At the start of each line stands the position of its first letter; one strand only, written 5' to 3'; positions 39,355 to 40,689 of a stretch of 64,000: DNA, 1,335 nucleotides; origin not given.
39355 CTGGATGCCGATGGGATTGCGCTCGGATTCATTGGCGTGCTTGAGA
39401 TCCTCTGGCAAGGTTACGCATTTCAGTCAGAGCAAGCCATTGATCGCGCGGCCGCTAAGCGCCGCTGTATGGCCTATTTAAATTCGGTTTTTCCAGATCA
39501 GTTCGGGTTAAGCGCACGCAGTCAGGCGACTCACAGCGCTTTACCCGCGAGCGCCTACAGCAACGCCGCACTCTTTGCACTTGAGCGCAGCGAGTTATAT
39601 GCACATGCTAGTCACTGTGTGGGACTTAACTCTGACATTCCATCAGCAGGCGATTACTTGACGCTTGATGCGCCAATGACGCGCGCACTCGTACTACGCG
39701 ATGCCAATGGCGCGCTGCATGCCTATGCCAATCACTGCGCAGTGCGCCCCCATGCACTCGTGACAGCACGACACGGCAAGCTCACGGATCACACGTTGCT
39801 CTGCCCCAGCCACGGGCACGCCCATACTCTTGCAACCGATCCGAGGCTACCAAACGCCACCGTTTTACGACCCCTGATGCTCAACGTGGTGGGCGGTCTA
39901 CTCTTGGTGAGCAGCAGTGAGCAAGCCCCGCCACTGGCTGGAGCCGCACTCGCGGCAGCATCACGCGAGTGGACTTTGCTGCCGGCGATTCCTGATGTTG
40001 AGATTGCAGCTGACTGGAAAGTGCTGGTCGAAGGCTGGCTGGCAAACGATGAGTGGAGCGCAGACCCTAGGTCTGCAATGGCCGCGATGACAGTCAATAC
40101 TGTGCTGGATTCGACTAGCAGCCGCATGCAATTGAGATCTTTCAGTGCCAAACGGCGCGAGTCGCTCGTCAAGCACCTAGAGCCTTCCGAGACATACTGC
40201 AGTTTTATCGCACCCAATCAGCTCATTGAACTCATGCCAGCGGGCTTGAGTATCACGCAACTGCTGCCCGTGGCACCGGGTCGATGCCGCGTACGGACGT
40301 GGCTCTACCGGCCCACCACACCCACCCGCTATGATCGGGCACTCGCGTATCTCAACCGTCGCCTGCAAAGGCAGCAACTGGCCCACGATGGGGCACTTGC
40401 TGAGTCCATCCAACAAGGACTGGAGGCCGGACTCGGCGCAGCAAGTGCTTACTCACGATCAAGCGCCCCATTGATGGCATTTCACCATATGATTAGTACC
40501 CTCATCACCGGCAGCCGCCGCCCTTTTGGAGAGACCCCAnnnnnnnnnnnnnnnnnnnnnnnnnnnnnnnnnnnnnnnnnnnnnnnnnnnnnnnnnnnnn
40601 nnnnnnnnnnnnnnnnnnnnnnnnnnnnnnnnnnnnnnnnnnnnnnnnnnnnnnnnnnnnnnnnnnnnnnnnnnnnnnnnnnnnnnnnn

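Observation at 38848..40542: BetI-like TetR regulator fused to a Rieske-oxygenase alpha-subunit-like domain with degenerate metal ligands (pseudo-enzyme sensor?)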

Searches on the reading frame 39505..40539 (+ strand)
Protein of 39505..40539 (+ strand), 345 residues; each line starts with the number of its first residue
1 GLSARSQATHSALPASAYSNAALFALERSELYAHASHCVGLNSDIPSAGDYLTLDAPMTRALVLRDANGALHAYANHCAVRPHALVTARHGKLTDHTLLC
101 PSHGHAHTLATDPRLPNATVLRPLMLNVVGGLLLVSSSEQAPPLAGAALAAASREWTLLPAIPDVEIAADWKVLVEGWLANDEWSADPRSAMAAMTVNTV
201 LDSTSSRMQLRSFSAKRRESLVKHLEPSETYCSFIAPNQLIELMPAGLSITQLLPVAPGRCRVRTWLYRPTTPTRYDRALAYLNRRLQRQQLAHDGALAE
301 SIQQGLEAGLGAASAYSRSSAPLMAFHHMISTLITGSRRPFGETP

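Call 39: search_protein_representatives(protein=window:39505-40539:+)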
Query: 345 residues. Proteins with E-value up to 0.001 (for the whole library): 1336; up to 1e-10: 128; up to 1e-30: 6. The best 150 are listed.
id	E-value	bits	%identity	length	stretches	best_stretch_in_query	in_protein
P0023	1.1e-45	172.9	40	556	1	6-335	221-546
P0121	1.9e-42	162.3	37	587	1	7-345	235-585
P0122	3.9e-36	141.6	36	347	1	12-341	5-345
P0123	1.5e-31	126.5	39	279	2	23-185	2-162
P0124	2.3e-31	125.9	36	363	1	17-325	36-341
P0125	3.3e-31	125.4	36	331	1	15-331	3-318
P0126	2.2e-30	122.7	36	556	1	21-312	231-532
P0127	2.1e-27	112.9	39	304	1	55-315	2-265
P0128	9.8e-27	110.7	39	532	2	12-182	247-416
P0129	1.8e-26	109.8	38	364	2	11-180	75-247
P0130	3.5e-26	108.9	39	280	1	35-288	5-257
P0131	3.5e-26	108.9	41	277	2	34-181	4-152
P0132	5.6e-25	104.9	35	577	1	11-321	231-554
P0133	5.6e-25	104.9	41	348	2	8-179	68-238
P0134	5.4e-24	101.6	33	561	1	18-307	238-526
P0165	9.6e-17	77.8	36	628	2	11-108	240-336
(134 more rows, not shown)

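Call 43: find_homologous_proteins(query=P0165, max_evalue=1e-20)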
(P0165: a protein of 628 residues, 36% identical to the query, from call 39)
Query P0165 (628 aa): 2069 proteins with E <= 1e-20 among 8000 candidates; the best 120 are listed.
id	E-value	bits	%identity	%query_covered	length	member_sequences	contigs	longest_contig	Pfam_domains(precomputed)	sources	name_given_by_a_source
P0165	0.0e+0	1472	100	100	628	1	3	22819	PF13977.12,PF00440.30,PF00355.33,PF00848.26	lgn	-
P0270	5.4e-234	797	58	97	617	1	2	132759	PF13977.12,PF00440.30,PF00355.33,PF00848.26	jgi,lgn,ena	-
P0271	6.1e-233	793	58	99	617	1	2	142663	PF13977.12,PF00440.30,PF00355.33,PF00848.26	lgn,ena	-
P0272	2.8e-228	778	58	96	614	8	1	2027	PF13977.12,PF00440.30,PF00355.33,PF00848.26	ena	-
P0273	2.2e-222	758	57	96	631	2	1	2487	PF13977.12,PF00440.30,PF00355.33,PF00848.26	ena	-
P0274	2.0e-219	749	57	97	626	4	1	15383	PF13977.12,PF00440.30,PF00355.33,PF00848.26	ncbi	-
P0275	4.4e-215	734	55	96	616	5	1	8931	PF13977.12,PF00440.30,PF00355.33,PF00848.26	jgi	jgi:phenylpropionate dioxygenase-like ring-hydroxylating dioxygenase large terminal subunit/AcrR fam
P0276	5.2e-210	717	54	98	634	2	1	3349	PF13977.12,PF00440.30,PF00355.33,PF00848.26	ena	-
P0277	5.6e-208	711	52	98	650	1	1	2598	PF13977.12,PF00440.30,PF00355.33,PF00848.26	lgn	-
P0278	5.6e-206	704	52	98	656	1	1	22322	PF13977.12,PF00440.30,PF00355.33,PF00848.26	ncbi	ncbi:MAG: SRPBCC family protein [Kiloniellales bacterium]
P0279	1.2e-202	693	53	98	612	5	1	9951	PF13977.12,PF00440.30,PF00355.33,PF00848.26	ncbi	-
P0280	1.3e-202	693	54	96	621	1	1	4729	PF13977.12,PF00440.30,PF00355.33,PF00848.26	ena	-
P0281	3.3e-202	692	53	93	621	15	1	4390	PF13977.12,PF00440.30,PF00355.33,PF00848.26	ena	-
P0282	8.4e-201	687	52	95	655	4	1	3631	PF13977.12,PF00440.30,PF00355.33,PF00848.26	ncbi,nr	ncbi:MAG: Rieske 2Fe-2S domain-containing protein, partial [Alphaproteobacteria bacterium]|nr:Rieske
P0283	9.3e-201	687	51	96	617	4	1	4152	PF13977.12,PF00440.30,PF00355.33,PF00848.26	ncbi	-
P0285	3.7e-200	685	54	96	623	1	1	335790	PF13977.12,PF00440.30,PF00355.33,PF00848.26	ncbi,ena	-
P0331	1.6e-176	607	47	96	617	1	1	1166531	PF13977.12,PF00440.30,PF00355.33,PF00848.26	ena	-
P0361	1.4e-172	594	49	96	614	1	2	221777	PF13977.12,PF00440.30,PF00355.33,PF00848.26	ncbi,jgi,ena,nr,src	ncbi:MAG TPA: SRPBCC family protein [Steroidobacteraceae bacterium]|nr:SRPBCC family protein [Steroi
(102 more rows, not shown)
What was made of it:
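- Closest known: TetR-oxygenase fusions with a complete cofactor set. Same: They are also found in Steroidobacteraceae (call 43).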

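Call 44: find_encoding_contigs(protein=P0361, flank=9000, max_places=1)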
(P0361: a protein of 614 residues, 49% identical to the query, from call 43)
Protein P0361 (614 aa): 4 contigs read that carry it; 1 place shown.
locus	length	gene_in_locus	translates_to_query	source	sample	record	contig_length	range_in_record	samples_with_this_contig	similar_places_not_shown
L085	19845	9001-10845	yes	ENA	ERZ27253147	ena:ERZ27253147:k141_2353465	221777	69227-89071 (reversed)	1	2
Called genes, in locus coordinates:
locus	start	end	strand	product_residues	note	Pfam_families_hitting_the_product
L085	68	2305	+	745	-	PF00082:Peptidase_S8, PF22352:K319L-like_PKD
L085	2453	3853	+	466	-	PF07642:BBP2 (weak)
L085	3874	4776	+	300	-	PF01297:ZnuA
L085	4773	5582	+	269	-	PF00950:ABC-3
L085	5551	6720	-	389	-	PF00989:PAS (weak), PF08448:PAS_4 (weak), PF13426:PAS_9 (faint), PF08447:PAS_3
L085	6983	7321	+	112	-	PF00543:P-II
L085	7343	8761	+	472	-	PF00909:Ammonium_transp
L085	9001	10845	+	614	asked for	PF00440:TetR_N, PF13977:TetR_C_6, PF00355:Rieske, PF00848:Ring_hydroxyl_A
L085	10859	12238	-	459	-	PF00120:Gln-synt_C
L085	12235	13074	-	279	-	PF00378:ECH_1, PF16113:ECH_2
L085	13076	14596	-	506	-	PF00171:Aldedh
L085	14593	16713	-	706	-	PF13380:CoA_binding_2, PF13607:Succ_CoA_lig, PF13549:ATP-grasp_5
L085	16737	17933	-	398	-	PF01571:GCV_T, PF08669:GCV_T_C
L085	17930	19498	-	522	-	PF00070:Pyr_redox (faint), PF01266:DAO, PF01593:Amino_oxidase, PF03486:HI0933_like (faint), PF07992:Pyr_redox_2 (faint), PF13450:NAD_binding_8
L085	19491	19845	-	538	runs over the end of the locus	PF00890:FAD_binding_2 (faint), PF00996:GDI (faint), PF01134:GIDA (faint), PF01266:DAO, PF01593:Amino_oxidase, PF01946:Thi4 (weak), PF12831:FAD_oxidored (weak), PF13450:NAD_binding_8, +1 more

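Call 45: find_encoding_contigs(protein=P0285, flank=9000, max_places=1)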
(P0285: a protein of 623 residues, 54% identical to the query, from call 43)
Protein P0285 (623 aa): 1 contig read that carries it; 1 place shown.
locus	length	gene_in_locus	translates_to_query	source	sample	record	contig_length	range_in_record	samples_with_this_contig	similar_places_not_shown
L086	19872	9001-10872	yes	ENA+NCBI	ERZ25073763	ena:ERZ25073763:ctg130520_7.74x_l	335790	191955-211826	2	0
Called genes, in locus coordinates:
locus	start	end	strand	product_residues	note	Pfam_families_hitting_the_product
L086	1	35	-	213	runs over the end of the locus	PF13489:Methyltransf_23, PF07021:MetW, PF13847:Methyltransf_31, PF08241:Methyltransf_11, PF08242:Methyltransf_12, PF13649:Methyltransf_25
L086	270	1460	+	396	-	PF07690:MFS_1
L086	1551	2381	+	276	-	PF07883:Cupin_2 (weak), PF00165:HTH_AraC (weak), PF12833:HTH_18, PF00165:HTH_AraC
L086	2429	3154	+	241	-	PF00702:Hydrolase, PF13419:HAD_2 (faint)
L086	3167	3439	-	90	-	-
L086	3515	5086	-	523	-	PF04293:SpoVR, PF24755:SpoVR_C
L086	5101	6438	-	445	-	PF04285:DUF444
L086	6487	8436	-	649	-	PF08298:AAA_PrkA, PF06798:PrkA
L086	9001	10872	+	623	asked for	PF00440:TetR_N, PF13977:TetR_C_6, PF00355:Rieske, PF00848:Ring_hydroxyl_A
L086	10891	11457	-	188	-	-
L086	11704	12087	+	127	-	PF04430:DUF498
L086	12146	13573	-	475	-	PF00202:Aminotran_3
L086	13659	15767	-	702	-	PF13380:CoA_binding_2, PF13607:Succ_CoA_lig, PF13549:ATP-grasp_5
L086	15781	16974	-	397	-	PF01571:GCV_T, PF08669:GCV_T_C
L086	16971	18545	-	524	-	PF00070:Pyr_redox (faint), PF00890:FAD_binding_2 (faint), PF01266:DAO, PF03486:HI0933_like (faint), PF07992:Pyr_redox_2 (faint), PF13450:NAD_binding_8, PF01593:Amino_oxidase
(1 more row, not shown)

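Call 46: find_encoding_contigs(protein=P0331, flank=9000, max_places=1)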
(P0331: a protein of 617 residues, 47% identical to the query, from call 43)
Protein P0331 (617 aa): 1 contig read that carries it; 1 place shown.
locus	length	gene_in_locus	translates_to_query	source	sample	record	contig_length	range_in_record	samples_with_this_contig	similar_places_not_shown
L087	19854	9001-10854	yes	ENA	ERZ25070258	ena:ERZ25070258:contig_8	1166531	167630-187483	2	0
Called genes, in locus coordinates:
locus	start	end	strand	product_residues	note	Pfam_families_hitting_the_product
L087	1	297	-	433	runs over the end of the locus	PF13629:T2SS-T3SS_pil_N, PF00263:Secretin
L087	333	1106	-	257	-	PF16976:RcpC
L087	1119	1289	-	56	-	-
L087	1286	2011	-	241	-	PF27226:AF_1845 (faint)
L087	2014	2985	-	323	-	-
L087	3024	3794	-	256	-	-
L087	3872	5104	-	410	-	-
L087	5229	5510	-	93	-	-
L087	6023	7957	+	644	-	PF20154:LNT_N, PF00795:CN_hydrolase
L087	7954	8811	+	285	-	PF00069:Pkinase, PF07714:PK_Tyr_Ser-Thr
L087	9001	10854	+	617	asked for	PF00440:TetR_N, PF13977:TetR_C_6, PF00355:Rieske, PF00848:Ring_hydroxyl_A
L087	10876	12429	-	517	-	PF01764:Lipase_3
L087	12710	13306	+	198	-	PF01243:PNPOx_N, PF12900:Pyridox_ox_2 (weak)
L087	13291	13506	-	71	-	-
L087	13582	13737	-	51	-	PF12228:DUF3604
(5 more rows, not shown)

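Call 49: find_related_loci(query=A3, collection=metagenome_contigs, flank=10000)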
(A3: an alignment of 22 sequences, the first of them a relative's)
Query A3 (628 aa) in metagenome_contigs; peptide patterns used: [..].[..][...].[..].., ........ (x = any residue, [..] = any of these).
600 stretches matched a pattern (row limit reached: there are more); 596 encode a relative of the query (tblastn E <= 1e-3); the best 80 are kept; 80 distinct loci.
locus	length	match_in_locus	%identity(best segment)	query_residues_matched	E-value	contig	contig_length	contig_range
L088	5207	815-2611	48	12-623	0e+0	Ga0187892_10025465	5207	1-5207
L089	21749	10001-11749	45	19-608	5e-171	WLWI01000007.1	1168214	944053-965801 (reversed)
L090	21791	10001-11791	46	23-627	4e-170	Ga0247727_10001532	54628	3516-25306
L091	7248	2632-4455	45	11-626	3e-170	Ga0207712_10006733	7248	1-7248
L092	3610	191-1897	46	22-606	2e-168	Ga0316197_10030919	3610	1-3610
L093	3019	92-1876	40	20-626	4e-147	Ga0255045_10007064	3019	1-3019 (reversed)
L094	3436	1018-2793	38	22-627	7e-136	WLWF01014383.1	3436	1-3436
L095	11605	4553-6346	37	22-626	1e-129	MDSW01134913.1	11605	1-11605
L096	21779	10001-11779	45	19-614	9e-159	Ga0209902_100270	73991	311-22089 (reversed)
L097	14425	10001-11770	36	22-626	3e-119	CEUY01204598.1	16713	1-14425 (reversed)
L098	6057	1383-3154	48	22-626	2e-115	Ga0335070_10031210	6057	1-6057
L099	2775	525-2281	47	22-626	3e-136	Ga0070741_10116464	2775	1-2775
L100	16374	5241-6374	47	241-626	3e-111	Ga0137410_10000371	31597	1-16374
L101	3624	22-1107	44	257-628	4e-108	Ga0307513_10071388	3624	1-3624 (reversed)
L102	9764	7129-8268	43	229-608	1e-105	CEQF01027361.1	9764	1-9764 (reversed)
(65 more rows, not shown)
